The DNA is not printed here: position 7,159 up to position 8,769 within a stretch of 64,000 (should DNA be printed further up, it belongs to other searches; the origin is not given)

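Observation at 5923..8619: Orphan nitrogenase-like heterodimer with a 3+1 Cys ligand pattern and no Fe-protein partner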

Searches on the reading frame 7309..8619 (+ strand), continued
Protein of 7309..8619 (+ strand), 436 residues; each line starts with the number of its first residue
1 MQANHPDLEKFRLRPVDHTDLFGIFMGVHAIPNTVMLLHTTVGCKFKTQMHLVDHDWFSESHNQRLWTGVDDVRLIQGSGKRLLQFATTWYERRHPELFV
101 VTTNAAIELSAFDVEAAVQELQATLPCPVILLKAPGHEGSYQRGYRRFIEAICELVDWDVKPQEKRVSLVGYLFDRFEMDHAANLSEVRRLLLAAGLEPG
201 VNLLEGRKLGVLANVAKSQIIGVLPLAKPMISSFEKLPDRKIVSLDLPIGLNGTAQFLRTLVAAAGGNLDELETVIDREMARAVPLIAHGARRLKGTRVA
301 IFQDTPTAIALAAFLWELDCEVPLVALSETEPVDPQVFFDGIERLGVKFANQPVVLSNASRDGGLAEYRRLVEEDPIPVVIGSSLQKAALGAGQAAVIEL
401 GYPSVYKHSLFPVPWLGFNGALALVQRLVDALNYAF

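Call 61: find_encoding_contigs(protein=P0196, flank=10000, max_places=1)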
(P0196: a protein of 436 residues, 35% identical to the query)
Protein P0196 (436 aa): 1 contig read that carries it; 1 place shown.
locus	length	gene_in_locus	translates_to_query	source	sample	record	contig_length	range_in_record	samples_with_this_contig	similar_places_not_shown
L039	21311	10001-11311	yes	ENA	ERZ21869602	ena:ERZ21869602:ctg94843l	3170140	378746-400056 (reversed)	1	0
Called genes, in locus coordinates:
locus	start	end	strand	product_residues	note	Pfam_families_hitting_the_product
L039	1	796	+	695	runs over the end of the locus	PF04055:Radical_SAM, PF13353:Fer4_12 (faint), PF04055:Radical_SAM, PF13186:SPASM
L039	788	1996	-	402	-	-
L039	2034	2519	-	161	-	PF27806:HxsD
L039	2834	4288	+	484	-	PF02310:B12-binding, PF04055:Radical_SAM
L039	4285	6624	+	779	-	PF13231:PMT_2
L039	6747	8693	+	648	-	PF04055:Radical_SAM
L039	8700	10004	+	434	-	PF00148:Oxidored_nitro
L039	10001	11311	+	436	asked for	PF00148:Oxidored_nitro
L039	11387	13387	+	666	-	PF04055:Radical_SAM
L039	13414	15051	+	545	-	PF04055:Radical_SAM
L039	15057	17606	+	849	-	PF04055:Radical_SAM, PF13353:Fer4_12 (faint), PF04055:Radical_SAM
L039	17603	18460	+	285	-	PF00142:Fer4_NifH, PF02374:ArsA_ATPase (weak), PF13614:AAA_31, PF01656:CbiA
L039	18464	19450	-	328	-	PF00657:Lipase_GDSL (weak), PF13472:Lipase_GDSL_2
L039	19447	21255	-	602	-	PF04055:Radical_SAM, PF13489:Methyltransf_23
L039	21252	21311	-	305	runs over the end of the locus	PF01136:Peptidase_U32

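Call 62: find_encoding_contigs(protein=P0356, flank=10000, max_places=1)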
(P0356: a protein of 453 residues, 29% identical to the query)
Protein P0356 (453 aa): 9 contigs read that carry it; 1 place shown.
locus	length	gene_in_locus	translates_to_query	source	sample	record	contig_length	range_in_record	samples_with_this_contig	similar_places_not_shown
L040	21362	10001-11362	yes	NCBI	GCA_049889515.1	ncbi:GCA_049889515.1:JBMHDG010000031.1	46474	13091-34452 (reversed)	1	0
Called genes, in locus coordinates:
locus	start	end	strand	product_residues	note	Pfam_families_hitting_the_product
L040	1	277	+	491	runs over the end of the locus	PF03349:Toluene_X (faint)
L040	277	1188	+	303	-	PF00749:tRNA-synt_1c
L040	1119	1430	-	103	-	-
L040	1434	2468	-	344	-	PF00108:Thiolase_N (weak), PF00195:Chal_sti_synt_N (weak), PF08545:ACP_syn_III, PF08541:ACP_syn_III_C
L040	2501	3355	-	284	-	PF00535:Glycos_transf_2, PF13641:Glyco_tranf_2_3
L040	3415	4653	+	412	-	PF13649:Methyltransf_25 (weak), PF13847:Methyltransf_31 (weak), PF05958:tRNA_U5-meth_tr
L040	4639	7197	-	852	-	PF17900:Peptidase_M1_N, PF03130:HEAT_PBS (faint), PF01433:Peptidase_M1, PF13646:HEAT_2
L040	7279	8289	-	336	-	PF00316:FBPase, PF18913:FBPase_C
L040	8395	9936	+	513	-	-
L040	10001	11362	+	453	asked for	PF00148:Oxidored_nitro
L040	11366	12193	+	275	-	PF00106:adh_short, PF08659:KR, PF13561:adh_short_C2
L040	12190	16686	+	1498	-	PF00270:DEAD, PF04851:ResIII, PF00271:Helicase_C, PF19306:WHD_Lhr, PF08494:DEAD_assoc, PF23236:WHD_2nd_Lhr, PF23235:WHD_3rd_Lhr, PF23234:WHD_4th_Lhr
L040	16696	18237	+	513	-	PF01555:N6_N4_Mtase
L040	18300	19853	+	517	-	PF02225:PA, PF04389:Peptidase_M28, PF01546:Peptidase_M20 (weak)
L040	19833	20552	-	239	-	PF00881:Nitroreductase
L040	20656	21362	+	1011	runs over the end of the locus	PF00932:LTD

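Call 63: find_encoding_contigs(protein=P0360, flank=10000, max_places=1)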
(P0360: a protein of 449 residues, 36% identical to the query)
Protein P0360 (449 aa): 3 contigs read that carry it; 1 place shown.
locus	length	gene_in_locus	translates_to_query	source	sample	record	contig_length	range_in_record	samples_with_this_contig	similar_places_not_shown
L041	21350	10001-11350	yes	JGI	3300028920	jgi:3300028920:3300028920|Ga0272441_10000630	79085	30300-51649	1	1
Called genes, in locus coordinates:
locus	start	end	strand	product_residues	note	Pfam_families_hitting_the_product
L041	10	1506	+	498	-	PF00004:AAA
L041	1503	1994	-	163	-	PF00027:cNMP_binding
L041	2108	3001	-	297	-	-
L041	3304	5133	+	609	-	PF01225:Mur_ligase, PF08245:Mur_ligase_M, PF02875:Mur_ligase_C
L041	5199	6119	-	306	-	PF06904:Extensin-like_C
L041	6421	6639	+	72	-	PF01176:eIF-1a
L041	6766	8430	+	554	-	PF13231:PMT_2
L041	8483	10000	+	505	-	PF00148:Oxidored_nitro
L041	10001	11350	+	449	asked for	PF00148:Oxidored_nitro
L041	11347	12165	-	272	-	PF00142:Fer4_NifH, PF01656:CbiA, PF02374:ArsA_ATPase, PF10609:ParA (faint), PF13614:AAA_31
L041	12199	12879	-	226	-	-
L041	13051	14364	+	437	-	-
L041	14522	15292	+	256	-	-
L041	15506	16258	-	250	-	PF08238:Sel1 (weak)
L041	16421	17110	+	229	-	-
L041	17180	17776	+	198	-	-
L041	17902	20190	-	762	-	PF11369:DUF3160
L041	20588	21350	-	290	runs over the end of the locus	PF13646:HEAT_2 (weak)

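Call 76: predict_structure(alignment_id=A3)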
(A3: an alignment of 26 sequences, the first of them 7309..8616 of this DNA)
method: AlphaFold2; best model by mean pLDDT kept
length: 436 residues; sequences in the alignment: 26
mean_pLDDT: 87.3   pTM: 0.88
mean pLDDT of the five models: 87.3, 86.2, 85.5, 84.5, 84.3
residues with pLDDT >= 90: 271; 70-90: 99; 50-70: 61; < 50: 5
segments of 3 or more residues with pLDDT < 50: 1-4
pLDDT, mean of each block of 10 residues (from residue 1): 55 68 89 87 58 62 69 62 87 94 73 85 96 80 92 95 97 85 94 98 94 97 95 93 97 97 97 98 96 97 95 97 92 90 93 88 90 95 88 84 74 92 95 80
secondary structure, 60 per line:
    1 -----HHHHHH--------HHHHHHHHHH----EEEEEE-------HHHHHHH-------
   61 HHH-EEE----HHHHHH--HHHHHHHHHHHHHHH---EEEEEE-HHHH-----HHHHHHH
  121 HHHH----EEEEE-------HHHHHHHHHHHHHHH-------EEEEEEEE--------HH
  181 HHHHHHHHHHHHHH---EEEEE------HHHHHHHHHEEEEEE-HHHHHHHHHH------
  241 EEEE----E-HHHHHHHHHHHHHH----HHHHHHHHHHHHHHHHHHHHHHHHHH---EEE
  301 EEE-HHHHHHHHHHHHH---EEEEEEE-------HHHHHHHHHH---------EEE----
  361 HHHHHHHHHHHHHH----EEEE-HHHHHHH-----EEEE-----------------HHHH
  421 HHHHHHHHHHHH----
elements in order: H6-11 H20-29 E34-39 H47-53 E65-67 H72-77 H80-94 E98-103 H105-108 H114-124 E129-133 H141-155 E163-170 H179-194 E198-202 H209-217 E218-223 H225-234 E241-244 H251-264 H269-294 E298-303 H305-317 E321-327 H335-344 E354-356 H361-374 E379-382 H384-390 E396-399 H417-432

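Call 78: search_protein_families(library=ncbifam, proteins=[L039:6747-8693:+, L039:11387-13387:+, L041:6766-8430:+, L040:8395-9936:+], max_evalue=0.0001)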
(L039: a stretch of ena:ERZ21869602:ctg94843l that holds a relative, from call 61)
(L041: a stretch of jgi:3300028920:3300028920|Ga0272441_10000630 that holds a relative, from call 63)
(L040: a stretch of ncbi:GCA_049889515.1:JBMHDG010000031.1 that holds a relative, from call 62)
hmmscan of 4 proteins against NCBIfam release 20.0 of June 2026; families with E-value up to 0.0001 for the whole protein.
L039:6747-8693:+ (648 aa): 47 families (the best 25 are shown)
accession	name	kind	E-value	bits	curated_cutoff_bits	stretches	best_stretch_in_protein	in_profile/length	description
NF038332.1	rSAM_rare_HxsC4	exception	3.6e-40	138.2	500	2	349-497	22-174/335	radical SAM protein HxsC4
TIGR03977.1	rSAM_pair_HxsC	equivalog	4.5e-36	124.2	267.9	2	347-605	31-288/292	His-Xaa-Ser system radical SAM maturase HxsC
TIGR02668.1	moaA_archaeal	equivalog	4e-30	104.9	325.25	2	345-504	14-176/303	GTP 3',8-cyclase MoaA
TIGR02666.1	moaA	equivalog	9.2e-30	103.7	284.05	2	349-504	18-183/336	GTP 3',8-cyclase MoaA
TIGR04303.1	GeoRSP_rSAM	equivalog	5.5e-28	98.5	400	2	347-503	11-166/325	GeoRSP system radical SAM/SPASM protein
NF001199.0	PRK00164.2-1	equivalog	9.8e-26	90.6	231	2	345-479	16-151/308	GTP 3',8-cyclase MoaA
NF045574.1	sacti_mat_StsB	exception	5.6e-25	88.1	625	2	346-503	101-258/466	StsB family radical SAM/SPASM domain sactipeptide maturase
TIGR04251.1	SCM_rSAM_ScmF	equivalog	4.5e-24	85.5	400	2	350-517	13-184/353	SynChlorMet cassette radical SAM/SPASM protein ScmF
TIGR04054.1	rSAM_NirJ1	equivalog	1.7e-23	82.9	650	2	347-552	42-243/387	putative heme d1 biosynthesis radical SAM protein NirJ1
NF045646.2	rSAM_Se_TrsS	equivalog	2e-23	82.7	490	2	25-171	90-237/441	radical SAM (seleno)protein TrsS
TIGR04545.1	rSAM_ahbD_hemeb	equivalog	3.9e-22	79.2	500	2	27-155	6-136/339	heme b synthase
TIGR04546.1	rSAM_ahbC_deAc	equivalog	1.7e-21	76.5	650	2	347-502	45-201/390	12,18-didecarboxysiroheme deacetylase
TIGR04055.1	rSAM_NirJ2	equivalog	3.5e-21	76.1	500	2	350-512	9-172/326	putative heme d1 biosynthesis radical SAM protein NirJ2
TIGR04466.1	rSAM_BlsE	equivalog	4.7e-20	72.3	400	2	345-497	7-158/327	cytosylglucuronate decarboxylase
TIGR04250.1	SCM_rSAM_ScmE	equivalog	1.1e-19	70.6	400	2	346-507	8-171/358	SynChlorMet cassette radical SAM/SPASM protein ScmE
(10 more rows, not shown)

L039:11387-13387:+ (666 aa): 50 families (the best 25 are shown)
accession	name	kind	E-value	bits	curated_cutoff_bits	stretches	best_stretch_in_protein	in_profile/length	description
TIGR04479.1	bcpD_PhpK_rSAM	subfamily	4.2e-36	124.4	600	1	149-398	175-411/504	PhpK family radical SAM P-methyltransferase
NF050148.1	rSAM_ApyD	equivalog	2.9e-22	78.8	750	1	239-398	207-368/645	RiPP biosynthesis radical SAM protein ApyD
TIGR02026.1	BchE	equivalog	6.5e-18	64.8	481.35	1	236-391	199-360/497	magnesium-protoporphyrin IX monomethyl ester anaerobic oxidative cyclase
TIGR04072.2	rSAM_ladder_B12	equivalog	4.2e-17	61.9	360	1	239-403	188-352/443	lipid biosynthesis B12-binding/radical SAM protein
TIGR03471.1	HpnJ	equivalog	8.7e-17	61.1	577.6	1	234-401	200-371/472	hopanoid biosynthesis associated radical SAM protein HpnJ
TIGR04014.1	B12_SAM_MJ_0865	equivalog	1.2e-16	60.5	360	1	310-395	250-335/434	methyl-coenzyme M reductase glutamine C-methyltransferase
TIGR03975.1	rSAM_ocin_1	subfamily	4.2e-16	58.6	281.85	1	114-394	147-428/606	RiPP maturation radical SAM C-methyltransferase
TIGR04013.1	B12_SAM_MJ_1487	hypoth_equivalog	1.4e-15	57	251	1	311-395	247-332/382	TIGR04013 family B12-binding domain/radical SAM domain-containing protein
NF033070.1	rSAM_AprD4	equivalog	6.5e-14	51.7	500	1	239-394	204-364/456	AprD4 family radical SAM diol-dehydratase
TIGR00089.1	TIGR00089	subfamily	1.2e-13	50.7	251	1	237-395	146-317/429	MiaB/RimO family radical SAM methylthiotransferase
TIGR04385.1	B12_rSAM_cofa1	equivalog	3.1e-13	49.7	450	1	239-395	203-363/438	B12 lower ligand biosynthesis radical SAM protein BzaD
TIGR01579.1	MiaB-like-C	equivalog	1.8e-12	47.3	357.05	1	238-395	147-317/416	tRNA (N(6)-L-threonylcarbamoyladenosine(37)-C(2))-methylthiotransferase MtaB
NF038361.1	rSAM_Sden_1168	equivalog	2.8e-12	46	575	1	142-402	195-458/560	Sden_1168 family B12-binding radical SAM P-methyltransferase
TIGR04251.1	SCM_rSAM_ScmF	equivalog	1.3e-11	44.5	400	1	514-649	14-151/353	SynChlorMet cassette radical SAM/SPASM protein ScmF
TIGR03977.1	rSAM_pair_HxsC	equivalog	3.3e-11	42.6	267.9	1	508-645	29-168/292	His-Xaa-Ser system radical SAM maturase HxsC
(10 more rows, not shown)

L041:6766-8430:+ (554 aa): 0 families

L040:8395-9936:+ (513 aa): 1 family
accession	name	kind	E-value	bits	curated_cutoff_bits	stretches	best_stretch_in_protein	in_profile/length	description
NF047440.1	LA3751_2_3_fam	subfamily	3.6e-05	22.8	200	1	169-248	181-257/460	LA_3751/LA_3752 family putative glycosyltransferase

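Call 80: fold_search(model_id=the predicted structure, library=pdb)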
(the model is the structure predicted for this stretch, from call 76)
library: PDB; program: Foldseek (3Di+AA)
matches with E <= 10: 1071; with E <= 0.001: 133
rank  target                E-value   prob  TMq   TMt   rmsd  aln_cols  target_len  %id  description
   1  4wes_B                6.8e-23  1.00  0.80  0.76   3.8       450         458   18  Nitrogenase molybdenum-iron protein from Clostridium pasteurianum at 1.08 A resolution (released 2015-02-11)
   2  1mio_B                4.1e-21  1.00  0.78  0.75   3.7       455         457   18  X-RAY CRYSTAL STRUCTURE OF THE NITROGENASE MOLYBDENUM-IRON PROTEIN FROM CLOSTRIDIUM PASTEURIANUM AT 3.0 ANGSTROMS RESO (released 1993-10-31)
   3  9onk_B                6.7e-21  1.00  0.76  0.76   4.0       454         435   15  L-cluster inward bound holo-NifEN expressed in E. coli (released 2026-02-18)
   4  5koj_B                9.4e-21  1.00  0.80  0.69   4.0       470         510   17  Nitrogenase MoFeP protein in the IDS oxidized state (released 2016-09-14)
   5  9ian_C                1.2e-20  1.00  0.76  0.74   4.1       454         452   16  Nitrogenase maturase NifEN in complex with the cofactor chaperone NifX (released 2026-03-04)
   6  8boq_B                3.1e-20  1.00  0.80  0.76   3.8       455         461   18  A. vinelandii Fe-nitrogenase FeFe protein (released 2023-06-14)
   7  6o7l_B                3.2e-20  1.00  0.80  0.68   4.0       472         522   18  Nitrogenase MoFeP mutant S188A from Azotobacter vinelandii in the dithionite reduced state after redox cycling (released 2019-06-19)
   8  9nsv_B                4.0e-20  1.00  0.77  0.66   4.0       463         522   16  CryoEM structure of ancestral nitrogenase MoFe-protein (released 2025-07-16)
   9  8oie_C                4.8e-20  1.00  0.80  0.76   3.7       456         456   16  Iron Nitrogenase Complex from Rhodobacter capsulatus (released 2023-10-04)
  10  8p8g_B                5.4e-20  1.00  0.80  0.68   4.0       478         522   18  Nitrogenase MoFe protein from A. vinelandii beta double mutant D353G/D357G (released 2023-12-13)
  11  9i0f_B                6.0e-20  1.00  0.76  0.74   3.9       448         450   16  Revisited AvNifEN crystal structure (released 2025-12-03)
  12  7adr_B                6.3e-20  1.00  0.80  0.75   3.7       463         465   16  CO bound as bridging ligand at the active site of vanadium nitrogenase VFe protein (released 2020-09-30)
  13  4xpi_B                7.1e-20  1.00  0.80  0.68   4.1       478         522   18  Fe protein independent substrate reduction by nitrogenase variants altered in intramolecular electron transfer (released 2015-10-14)
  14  9nsv_D                9.9e-20  1.00  0.77  0.66   4.2       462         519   16  CryoEM structure of ancestral nitrogenase MoFe-protein (released 2025-07-16)
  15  9i0f_F                1.0e-19  1.00  0.77  0.75   4.0       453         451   16  Revisited AvNifEN crystal structure (released 2025-12-03)
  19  7adr_E                2.3e-19  1.00  0.81  0.76   3.6       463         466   16  CO bound as bridging ligand at the active site of vanadium nitrogenase VFe protein (released 2020-09-30)
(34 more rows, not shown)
